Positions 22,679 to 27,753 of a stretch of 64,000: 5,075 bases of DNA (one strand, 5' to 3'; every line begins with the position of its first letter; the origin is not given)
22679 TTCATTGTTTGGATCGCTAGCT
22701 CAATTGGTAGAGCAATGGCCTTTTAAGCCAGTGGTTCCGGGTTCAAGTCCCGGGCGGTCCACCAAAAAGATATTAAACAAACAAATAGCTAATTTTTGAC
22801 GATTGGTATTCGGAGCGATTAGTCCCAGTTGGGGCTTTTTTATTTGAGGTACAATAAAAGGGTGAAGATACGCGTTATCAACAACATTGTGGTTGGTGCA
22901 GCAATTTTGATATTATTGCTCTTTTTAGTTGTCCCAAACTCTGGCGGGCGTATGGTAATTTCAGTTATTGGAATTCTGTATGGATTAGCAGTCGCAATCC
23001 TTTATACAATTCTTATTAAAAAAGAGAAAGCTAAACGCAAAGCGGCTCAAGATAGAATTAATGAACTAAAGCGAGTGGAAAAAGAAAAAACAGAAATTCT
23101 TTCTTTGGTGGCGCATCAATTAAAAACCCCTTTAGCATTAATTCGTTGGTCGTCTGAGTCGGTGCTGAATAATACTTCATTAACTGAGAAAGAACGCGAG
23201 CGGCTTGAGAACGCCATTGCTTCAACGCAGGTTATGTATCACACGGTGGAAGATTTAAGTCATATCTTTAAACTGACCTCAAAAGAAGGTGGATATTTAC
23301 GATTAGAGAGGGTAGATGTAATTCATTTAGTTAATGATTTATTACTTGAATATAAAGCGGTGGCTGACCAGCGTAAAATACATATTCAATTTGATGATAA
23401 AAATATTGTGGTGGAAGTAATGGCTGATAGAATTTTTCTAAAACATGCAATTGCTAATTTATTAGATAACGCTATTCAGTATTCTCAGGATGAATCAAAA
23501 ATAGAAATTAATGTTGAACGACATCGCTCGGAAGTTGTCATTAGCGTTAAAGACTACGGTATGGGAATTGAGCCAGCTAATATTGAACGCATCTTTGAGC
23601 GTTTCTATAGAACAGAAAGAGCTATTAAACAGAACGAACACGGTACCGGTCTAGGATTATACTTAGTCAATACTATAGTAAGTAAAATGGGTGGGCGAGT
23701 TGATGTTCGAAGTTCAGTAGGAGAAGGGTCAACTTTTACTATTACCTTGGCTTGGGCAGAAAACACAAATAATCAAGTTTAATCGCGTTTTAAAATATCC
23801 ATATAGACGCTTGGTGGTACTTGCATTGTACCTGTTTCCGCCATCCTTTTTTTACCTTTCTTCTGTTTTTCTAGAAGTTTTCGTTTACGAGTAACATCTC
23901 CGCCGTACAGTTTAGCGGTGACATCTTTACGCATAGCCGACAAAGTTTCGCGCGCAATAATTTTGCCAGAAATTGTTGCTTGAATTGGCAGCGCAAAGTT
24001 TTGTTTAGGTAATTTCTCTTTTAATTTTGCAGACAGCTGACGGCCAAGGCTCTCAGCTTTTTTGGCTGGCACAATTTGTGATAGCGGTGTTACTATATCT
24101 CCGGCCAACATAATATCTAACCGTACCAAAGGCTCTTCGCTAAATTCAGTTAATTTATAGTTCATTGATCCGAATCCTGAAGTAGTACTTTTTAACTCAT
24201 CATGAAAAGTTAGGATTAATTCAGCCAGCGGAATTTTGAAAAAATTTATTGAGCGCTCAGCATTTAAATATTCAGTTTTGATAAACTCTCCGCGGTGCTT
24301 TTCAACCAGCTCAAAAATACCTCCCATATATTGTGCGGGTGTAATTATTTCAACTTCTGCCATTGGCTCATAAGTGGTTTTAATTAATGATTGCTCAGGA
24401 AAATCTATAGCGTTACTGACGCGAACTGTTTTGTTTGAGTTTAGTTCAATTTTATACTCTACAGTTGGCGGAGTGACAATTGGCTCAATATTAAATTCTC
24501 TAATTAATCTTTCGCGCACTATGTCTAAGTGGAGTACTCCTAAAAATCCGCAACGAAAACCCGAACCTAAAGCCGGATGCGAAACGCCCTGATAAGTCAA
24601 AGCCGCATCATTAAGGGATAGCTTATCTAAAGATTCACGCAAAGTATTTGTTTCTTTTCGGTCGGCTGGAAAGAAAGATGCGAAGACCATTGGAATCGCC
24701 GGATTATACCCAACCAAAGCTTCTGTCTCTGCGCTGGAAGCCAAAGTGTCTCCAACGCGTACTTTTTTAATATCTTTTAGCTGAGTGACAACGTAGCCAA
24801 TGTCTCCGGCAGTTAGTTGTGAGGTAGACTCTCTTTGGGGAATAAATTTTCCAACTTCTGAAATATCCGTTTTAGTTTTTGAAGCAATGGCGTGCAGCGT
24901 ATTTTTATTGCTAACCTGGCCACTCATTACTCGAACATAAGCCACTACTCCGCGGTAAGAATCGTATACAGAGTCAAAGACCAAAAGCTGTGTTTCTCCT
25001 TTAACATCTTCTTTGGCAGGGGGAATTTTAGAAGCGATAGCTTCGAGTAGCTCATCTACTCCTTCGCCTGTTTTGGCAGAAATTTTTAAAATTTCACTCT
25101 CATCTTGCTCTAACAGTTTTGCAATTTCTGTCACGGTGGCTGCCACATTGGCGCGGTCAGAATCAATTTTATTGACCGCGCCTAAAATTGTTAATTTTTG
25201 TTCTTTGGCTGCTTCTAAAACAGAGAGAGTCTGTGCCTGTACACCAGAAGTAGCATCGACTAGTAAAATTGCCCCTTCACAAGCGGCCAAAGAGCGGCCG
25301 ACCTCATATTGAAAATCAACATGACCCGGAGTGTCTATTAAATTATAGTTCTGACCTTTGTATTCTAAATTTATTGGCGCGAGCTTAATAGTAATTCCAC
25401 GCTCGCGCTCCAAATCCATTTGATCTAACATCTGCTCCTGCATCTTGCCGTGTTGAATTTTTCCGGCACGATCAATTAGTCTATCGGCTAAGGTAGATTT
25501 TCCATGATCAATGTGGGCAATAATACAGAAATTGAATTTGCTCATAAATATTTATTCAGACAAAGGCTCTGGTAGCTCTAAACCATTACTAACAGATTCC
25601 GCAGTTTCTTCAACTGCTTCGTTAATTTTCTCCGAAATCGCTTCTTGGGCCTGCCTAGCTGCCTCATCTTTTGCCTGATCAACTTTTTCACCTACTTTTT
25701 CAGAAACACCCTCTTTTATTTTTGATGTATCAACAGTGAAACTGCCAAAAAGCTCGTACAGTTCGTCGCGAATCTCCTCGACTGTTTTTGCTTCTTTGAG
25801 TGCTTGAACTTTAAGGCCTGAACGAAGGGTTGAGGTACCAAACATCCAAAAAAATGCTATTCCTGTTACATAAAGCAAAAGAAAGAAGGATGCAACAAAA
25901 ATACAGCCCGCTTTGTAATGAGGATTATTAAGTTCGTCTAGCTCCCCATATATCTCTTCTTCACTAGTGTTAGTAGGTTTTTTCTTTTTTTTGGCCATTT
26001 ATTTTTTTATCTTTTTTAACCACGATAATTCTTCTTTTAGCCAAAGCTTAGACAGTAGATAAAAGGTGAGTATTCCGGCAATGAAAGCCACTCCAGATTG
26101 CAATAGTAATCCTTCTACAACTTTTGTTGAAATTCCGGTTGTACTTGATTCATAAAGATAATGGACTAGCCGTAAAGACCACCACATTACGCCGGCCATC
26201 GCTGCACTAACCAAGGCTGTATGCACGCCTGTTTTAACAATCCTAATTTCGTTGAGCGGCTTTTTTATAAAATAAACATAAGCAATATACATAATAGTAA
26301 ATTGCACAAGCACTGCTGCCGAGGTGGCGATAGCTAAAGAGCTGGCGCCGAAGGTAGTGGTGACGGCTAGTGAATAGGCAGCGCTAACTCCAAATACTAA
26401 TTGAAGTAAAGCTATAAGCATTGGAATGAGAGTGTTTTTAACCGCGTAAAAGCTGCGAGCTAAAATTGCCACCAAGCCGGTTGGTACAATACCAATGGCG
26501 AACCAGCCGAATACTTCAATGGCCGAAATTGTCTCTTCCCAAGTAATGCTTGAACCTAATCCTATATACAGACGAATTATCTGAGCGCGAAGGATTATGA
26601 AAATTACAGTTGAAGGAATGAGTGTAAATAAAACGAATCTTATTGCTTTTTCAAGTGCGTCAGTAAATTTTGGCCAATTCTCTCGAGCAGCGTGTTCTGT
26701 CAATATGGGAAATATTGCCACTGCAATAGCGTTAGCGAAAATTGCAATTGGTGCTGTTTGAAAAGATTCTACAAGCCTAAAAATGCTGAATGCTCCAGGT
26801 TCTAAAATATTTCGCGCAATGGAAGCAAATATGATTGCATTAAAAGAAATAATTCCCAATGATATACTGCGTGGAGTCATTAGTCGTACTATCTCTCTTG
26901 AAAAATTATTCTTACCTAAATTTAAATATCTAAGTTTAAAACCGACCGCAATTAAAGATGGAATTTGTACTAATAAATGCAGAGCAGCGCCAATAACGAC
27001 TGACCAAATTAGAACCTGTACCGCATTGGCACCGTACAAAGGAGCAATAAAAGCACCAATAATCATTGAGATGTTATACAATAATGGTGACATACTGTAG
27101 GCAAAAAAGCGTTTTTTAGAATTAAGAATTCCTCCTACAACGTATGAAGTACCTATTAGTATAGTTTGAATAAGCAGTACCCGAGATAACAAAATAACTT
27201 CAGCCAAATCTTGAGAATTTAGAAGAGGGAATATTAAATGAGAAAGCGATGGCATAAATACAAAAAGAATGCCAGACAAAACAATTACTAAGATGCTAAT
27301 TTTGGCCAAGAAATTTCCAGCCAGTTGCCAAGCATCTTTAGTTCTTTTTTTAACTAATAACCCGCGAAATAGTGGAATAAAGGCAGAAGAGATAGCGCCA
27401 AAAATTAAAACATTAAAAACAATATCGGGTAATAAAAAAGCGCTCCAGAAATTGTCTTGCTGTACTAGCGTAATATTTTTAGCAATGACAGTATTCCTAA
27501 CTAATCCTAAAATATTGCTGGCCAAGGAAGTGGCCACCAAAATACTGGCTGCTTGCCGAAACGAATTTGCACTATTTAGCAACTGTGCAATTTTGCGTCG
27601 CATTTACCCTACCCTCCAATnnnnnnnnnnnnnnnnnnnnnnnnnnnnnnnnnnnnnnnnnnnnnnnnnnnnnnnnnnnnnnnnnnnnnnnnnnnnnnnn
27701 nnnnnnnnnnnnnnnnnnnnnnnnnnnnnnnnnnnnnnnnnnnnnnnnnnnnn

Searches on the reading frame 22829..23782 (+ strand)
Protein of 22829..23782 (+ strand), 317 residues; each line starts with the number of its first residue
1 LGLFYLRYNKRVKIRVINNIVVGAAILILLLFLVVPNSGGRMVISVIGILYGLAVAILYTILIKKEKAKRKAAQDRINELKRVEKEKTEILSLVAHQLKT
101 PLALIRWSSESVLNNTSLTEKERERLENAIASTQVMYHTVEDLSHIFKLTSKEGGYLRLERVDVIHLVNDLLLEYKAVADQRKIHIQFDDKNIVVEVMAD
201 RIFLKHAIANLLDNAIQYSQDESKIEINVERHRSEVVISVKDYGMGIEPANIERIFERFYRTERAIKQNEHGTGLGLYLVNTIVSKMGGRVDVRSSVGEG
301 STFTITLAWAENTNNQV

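Call 70: search_protein_families(library=pfam, proteins=[window:22829-23782:+], max_evalue=0.001)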
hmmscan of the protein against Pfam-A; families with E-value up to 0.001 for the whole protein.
window:22829-23782:+ (317 aa): 5 families
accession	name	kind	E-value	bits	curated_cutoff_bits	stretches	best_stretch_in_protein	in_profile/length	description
PF02518.31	HATPase_c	-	2.7e-30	105.5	26.4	1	200-307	2-107/111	Histidine kinase-, DNA gyrase B-, and HSP90-like ATPase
PF14501.12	HATPase_c_5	-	4.4e-08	33.4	22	1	204-295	6-90/102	GHKL domain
PF00512.31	HisKA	-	1e-07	32.3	26.9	1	87-149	2-63/66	His Kinase A (phospho-acceptor) domain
PF13589.12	HATPase_c_3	-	5.8e-07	30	25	1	205-277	4-77/137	Histidine kinase-, DNA gyrase B-, and HSP90-like ATPase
PF13581.12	HATPase_c_2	-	1.1e-06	29.2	27.4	1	207-305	35-125/127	Histidine kinase-like ATPase domain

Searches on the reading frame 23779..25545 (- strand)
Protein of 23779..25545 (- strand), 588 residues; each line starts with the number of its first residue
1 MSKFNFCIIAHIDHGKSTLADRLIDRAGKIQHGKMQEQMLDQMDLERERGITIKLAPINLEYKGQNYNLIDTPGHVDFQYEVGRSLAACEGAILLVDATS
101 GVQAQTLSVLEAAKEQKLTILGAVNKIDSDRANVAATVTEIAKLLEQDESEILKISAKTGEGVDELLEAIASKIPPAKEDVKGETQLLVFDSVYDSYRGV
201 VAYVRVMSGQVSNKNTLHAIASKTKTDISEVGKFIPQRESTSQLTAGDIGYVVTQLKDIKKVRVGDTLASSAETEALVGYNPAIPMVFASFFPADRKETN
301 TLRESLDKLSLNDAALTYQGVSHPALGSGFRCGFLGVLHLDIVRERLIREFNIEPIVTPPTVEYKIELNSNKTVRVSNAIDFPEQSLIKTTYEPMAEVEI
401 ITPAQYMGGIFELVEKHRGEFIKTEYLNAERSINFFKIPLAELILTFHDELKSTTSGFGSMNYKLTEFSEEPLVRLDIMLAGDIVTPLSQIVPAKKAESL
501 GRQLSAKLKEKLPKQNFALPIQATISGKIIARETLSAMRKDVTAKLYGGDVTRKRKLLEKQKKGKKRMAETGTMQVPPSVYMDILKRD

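Call 12: search_protein_families(library=pfam, proteins=[window:23779-25545:-], max_evalue=0.001)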
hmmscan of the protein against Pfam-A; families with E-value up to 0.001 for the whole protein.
window:23779-25545:- (588 aa): 10 families
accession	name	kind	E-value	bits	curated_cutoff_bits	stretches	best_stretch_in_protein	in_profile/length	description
PF00009.33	GTP_EFTU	-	4.4e-55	186.6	26.5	1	4-176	4-188/188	Elongation factor Tu GTP binding domain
PF06421.17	LepA_C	-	8.5e-40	135.6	29.7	1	482-586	3-107/107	GTP-binding protein LepA C-terminus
PF00679.30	EFG_C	-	3.3e-19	69.1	27.9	1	392-477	3-87/89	Elongation factor G C-terminus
PF03144.31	GTP_EFTU_D2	-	5e-09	36.9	30.3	1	199-269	1-73/73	Elongation factor Tu domain 2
PF01926.29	MMR_HSR1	-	7.2e-07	29.8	21.9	1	12-126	8-113/113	50S ribosome-binding GTPase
PF22042.2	EF-G_D2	-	2e-06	28.2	27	1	187-269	4-82/84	Elongation factor G domain 2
PF14492.12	EFG_III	-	8.1e-05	23.1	27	0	285-357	4-73/75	Elongation Factor G, domain III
PF09439.16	SRPRB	-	0.0001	22.2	25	1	55-168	36-157/178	Signal recognition particle receptor beta subunit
PF02421.24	FeoB_N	-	0.00039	20.4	27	0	50-170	32-156/156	Ferrous iron transport protein B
PF12631.12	MnmE_helical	-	0.00041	21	40.1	0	101-188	73-147/211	MnmE helical domain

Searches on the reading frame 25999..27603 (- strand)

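Call 12: search_protein_families(library=pfam, proteins=[window:25999-27603:-], max_evalue=0.001)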
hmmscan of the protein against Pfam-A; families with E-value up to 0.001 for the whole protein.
window:25999-27603:- (534 aa): 1 family
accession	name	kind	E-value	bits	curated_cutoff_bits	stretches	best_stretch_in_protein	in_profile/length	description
PF03023.19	MurJ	-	3.5e-63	214.2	27.4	1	49-482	11-440/451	Lipid II flippase MurJ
